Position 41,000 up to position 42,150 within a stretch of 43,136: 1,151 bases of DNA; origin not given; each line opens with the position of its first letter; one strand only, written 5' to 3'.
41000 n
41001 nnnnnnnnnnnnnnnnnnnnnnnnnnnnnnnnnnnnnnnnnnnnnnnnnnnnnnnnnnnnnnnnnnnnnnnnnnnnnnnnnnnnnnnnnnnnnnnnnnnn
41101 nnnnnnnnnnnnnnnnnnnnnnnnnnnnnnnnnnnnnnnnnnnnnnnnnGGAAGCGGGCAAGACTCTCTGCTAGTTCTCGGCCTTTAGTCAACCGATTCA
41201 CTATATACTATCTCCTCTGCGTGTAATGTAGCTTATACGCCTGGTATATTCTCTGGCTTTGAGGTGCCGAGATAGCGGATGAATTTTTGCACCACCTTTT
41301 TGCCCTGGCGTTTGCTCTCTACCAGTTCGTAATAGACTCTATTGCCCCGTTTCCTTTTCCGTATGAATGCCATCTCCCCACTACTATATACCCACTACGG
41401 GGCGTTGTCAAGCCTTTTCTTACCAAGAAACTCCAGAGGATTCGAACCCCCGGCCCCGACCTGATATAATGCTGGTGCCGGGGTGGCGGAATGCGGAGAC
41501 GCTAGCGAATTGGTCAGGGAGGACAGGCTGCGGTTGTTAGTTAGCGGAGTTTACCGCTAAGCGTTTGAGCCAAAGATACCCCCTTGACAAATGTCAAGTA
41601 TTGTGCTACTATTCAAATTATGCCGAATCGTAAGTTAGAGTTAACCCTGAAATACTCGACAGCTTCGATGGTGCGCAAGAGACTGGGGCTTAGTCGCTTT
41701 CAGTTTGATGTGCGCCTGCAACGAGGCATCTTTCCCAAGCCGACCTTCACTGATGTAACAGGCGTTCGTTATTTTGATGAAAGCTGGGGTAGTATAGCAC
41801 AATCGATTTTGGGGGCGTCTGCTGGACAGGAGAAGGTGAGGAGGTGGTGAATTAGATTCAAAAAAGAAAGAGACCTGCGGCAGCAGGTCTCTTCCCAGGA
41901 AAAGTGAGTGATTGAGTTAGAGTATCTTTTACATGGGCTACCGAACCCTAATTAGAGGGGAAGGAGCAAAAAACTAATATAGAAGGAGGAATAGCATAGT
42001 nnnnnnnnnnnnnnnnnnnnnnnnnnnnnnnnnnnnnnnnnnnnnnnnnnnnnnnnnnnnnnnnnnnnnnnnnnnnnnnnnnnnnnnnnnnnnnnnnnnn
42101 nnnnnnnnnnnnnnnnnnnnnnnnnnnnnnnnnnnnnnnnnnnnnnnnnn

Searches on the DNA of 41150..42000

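Call 108: search_rna_families(source=window, start=41150, end=42000, threshold=evalue, max_evalue=1, show_alignments=2)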
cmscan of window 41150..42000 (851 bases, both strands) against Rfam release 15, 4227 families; matches with E-value up to 1: 1.
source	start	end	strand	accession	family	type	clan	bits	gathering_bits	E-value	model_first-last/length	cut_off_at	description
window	41860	41931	-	RF02451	ncr1241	Gene; sRNA;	-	21.1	60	0.66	1-63/63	no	Bacillus sRNA ncr1241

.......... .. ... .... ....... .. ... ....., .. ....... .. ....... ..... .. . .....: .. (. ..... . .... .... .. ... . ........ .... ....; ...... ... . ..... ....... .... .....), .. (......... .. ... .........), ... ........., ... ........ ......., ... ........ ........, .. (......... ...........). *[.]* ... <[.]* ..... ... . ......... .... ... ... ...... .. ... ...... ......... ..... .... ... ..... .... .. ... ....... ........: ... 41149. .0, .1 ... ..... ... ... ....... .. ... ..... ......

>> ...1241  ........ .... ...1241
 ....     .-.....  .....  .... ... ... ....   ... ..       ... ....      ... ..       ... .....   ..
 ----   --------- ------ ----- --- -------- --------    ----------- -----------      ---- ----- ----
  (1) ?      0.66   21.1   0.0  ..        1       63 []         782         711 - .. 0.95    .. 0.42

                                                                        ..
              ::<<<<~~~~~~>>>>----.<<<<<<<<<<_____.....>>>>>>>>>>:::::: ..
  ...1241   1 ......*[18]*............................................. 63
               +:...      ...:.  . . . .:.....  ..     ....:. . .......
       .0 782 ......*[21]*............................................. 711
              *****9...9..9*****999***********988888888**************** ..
